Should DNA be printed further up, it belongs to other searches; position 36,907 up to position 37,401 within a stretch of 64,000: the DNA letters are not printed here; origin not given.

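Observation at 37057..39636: Cluster of ADP-ribose and NAD-related genes: DUF2384/ParS-like antitoxin domain, macro domain, SPFH and NADAR; possible counter-defence against ADP-ribosylating toxins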

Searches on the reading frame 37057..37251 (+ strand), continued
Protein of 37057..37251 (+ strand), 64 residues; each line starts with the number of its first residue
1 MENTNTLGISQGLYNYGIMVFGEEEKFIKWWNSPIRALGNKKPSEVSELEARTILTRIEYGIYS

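Call 61: find_encoding_contigs(protein=P0154, flank=5000, max_places=2)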
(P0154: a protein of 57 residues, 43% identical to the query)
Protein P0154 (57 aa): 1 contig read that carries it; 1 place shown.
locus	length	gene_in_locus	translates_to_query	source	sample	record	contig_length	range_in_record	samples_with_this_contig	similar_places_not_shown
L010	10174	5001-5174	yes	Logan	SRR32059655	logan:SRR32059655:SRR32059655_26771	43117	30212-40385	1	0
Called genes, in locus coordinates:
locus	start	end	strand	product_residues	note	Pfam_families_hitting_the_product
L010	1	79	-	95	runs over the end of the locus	-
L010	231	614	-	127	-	-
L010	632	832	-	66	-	-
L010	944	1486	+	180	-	-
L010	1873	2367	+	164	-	-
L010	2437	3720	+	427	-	PF00589:Phage_integrase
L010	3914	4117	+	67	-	-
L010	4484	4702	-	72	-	-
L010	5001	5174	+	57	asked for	PF09722:Xre_MbcA_ParS_C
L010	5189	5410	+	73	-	PF04448:DUF551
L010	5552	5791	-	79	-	-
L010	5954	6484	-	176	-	-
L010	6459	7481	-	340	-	-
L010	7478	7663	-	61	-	-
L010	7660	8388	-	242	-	PF00326:Peptidase_S9 (faint), PF02230:Abhydrolase_2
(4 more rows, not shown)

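Call 62: find_encoding_contigs(protein=P0179, flank=5000, max_places=2)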
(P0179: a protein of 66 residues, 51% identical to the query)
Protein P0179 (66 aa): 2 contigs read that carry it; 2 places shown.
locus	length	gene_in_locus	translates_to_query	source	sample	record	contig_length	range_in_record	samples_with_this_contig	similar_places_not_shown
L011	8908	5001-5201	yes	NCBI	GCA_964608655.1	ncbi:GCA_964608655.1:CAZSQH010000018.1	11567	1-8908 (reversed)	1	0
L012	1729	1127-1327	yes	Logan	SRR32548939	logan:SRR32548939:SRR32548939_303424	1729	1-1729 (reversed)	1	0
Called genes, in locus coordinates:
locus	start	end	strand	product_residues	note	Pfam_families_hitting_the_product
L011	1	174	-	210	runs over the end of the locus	-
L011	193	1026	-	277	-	PF02557:VanY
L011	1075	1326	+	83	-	-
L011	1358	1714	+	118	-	-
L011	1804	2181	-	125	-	-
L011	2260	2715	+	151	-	-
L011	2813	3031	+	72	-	-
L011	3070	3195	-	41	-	-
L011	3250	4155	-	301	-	PF03734:YkuD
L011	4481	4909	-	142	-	-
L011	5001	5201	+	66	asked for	PF09722:Xre_MbcA_ParS_C (weak)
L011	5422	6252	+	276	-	-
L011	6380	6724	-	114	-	-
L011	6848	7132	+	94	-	-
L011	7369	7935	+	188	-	-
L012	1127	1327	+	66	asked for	PF09722:Xre_MbcA_ParS_C (weak)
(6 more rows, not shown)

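Call 63: find_encoding_contigs(protein=P0192, flank=3000, max_places=1)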
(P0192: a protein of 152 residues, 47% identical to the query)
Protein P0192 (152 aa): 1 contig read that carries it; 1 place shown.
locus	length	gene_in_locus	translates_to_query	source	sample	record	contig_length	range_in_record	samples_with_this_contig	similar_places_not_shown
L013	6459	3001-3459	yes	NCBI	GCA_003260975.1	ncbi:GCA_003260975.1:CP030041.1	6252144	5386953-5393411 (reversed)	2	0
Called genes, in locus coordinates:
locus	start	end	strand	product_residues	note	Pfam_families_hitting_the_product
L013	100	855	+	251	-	PF00106:adh_short, PF01370:Epimerase, PF08659:KR, PF13561:adh_short_C2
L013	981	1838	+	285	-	PF01557:FAA_hydrolase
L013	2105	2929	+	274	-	PF04909:Amidohydro_2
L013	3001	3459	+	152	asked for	PF20432:Xre-like-HTH, PF09722:Xre_MbcA_ParS_C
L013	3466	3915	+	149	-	PF08808:RES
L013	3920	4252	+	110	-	PF05336:rhaM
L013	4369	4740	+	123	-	PF03965:Penicillinase_R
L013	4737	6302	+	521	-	PF05569:Peptidase_M56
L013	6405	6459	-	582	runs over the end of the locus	PF00664:ABC_membrane, PF00005:ABC_tran, PF02463:SMC_N (weak)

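Call 89: find_related_loci(query=A2, collection=genome_contigs, flank=5000)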
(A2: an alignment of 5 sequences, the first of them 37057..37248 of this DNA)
Query A2 (64 aa) in genome_contigs; peptide patterns used: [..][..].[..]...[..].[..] (x = any residue, [..] = any of these).
134 stretches matched a pattern; 89 encode a relative of the query (tblastn E <= 1e-3); the best 80 are kept; 80 distinct loci.
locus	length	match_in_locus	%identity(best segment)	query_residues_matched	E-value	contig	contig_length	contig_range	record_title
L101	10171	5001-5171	51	13-64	6e-13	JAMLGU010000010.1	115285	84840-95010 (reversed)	MAG: Chitinophagaceae bacterium isolate ACE_NR_BACT11 ACE_NR_BACT11_10, whole genome shotgun sequence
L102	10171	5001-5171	51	13-64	9e-13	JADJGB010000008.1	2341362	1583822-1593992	MAG: Sphingobacteriales bacterium isolate Bjer_18-Q3-R1-45_MAXAC.222 tig00199898-10-23375480, whole genome shotgun seque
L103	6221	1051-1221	42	13-64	2e-10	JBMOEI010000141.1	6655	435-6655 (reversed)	MAG: Desulfuromonadaceae bacterium isolate Deming_bin.100 contig38495, whole genome shotgun sequence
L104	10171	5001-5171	42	13-64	3e-10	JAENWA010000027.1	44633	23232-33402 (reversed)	MAG: Desulfuromonadales bacterium isolate 3_4_m_bin4 c_000000631255, whole genome shotgun sequence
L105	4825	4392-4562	42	13-64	4e-10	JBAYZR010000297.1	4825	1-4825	MAG: Pedobacter sp. isolate SO_2017_CLC_61 scaffold_34753_c1_PH3_2017, whole genome shotgun sequence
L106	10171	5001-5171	42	13-64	5e-10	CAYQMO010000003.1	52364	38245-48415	MAG TPA_asm: uncultured Geobacter sp. isolate SRP272421_co2_203 genome assembly, contig: NODE_1039_length_52364_cov_6.38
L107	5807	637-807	42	13-64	1e-9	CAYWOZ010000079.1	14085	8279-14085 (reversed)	MAG TPA_asm: uncultured Saprospiraceae bacterium isolate SRP065251_co1_58 genome assembly, contig: NODE_3454_length_1408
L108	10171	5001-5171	42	13-64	1e-9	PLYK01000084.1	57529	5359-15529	MAG: Geobacter sp. isolate palsa_1151 73.20120700_P3D.282_contig_38092, whole genome shotgun sequence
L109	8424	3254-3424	42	13-64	1e-9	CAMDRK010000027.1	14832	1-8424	MAG: Nitrospira lenta isolate TH-11nov19-88 genome assembly, contig: TH-11nov19-C10049, whole genome shotgun sequence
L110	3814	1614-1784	44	13-64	2e-9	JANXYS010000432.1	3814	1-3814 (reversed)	MAG: Chitinophagales bacterium isolate GL140_3_metabat_7 GL140_3_k141_2316368, whole genome shotgun sequence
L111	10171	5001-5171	40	13-64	1e-8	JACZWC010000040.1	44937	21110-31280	MAG: Bacteroidetes bacterium isolate B1T1B10 B1T1B10_NODE314, whole genome shotgun sequence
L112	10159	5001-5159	43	17-64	1e-8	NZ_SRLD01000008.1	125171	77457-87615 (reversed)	Hymenobacter elongatus strain JCM 17223 NODE_8_length_125171_cov_28.769609, whole genome shotgun sequence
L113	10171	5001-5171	39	13-64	2e-8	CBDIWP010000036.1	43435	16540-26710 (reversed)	uncultured bacterium isolate sfNOB_N2 genome assembly, contig: k127_534668, whole genome shotgun sequence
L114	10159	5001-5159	42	17-64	3e-8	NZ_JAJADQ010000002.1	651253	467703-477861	Hymenobacter nitidus strain BT635 NODE_2_length_651253_cov_20.215203, whole genome shotgun sequence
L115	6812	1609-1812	35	1-64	3e-8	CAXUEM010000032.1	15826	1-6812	MAG TPA_asm: uncultured Hymenobacter sp. isolate public_SRR14722176_metawrap_bin.5 genome assembly, contig: public_SRR14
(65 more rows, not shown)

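Call 98: search_protein_families(library=padloc, proteins=[window:37057-37251:+], max_evalue=0.001)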
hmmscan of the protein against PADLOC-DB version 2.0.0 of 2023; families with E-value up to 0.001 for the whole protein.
window:37057-37251:+ (64 aa): 0 families

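Call 102: search_dna_similar(query=window:37057-37248:+, collection=phages, mode=protein, max_evalue=0.01, max_rows=30)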
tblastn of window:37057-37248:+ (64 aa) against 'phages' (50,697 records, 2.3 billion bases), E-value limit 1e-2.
No match.
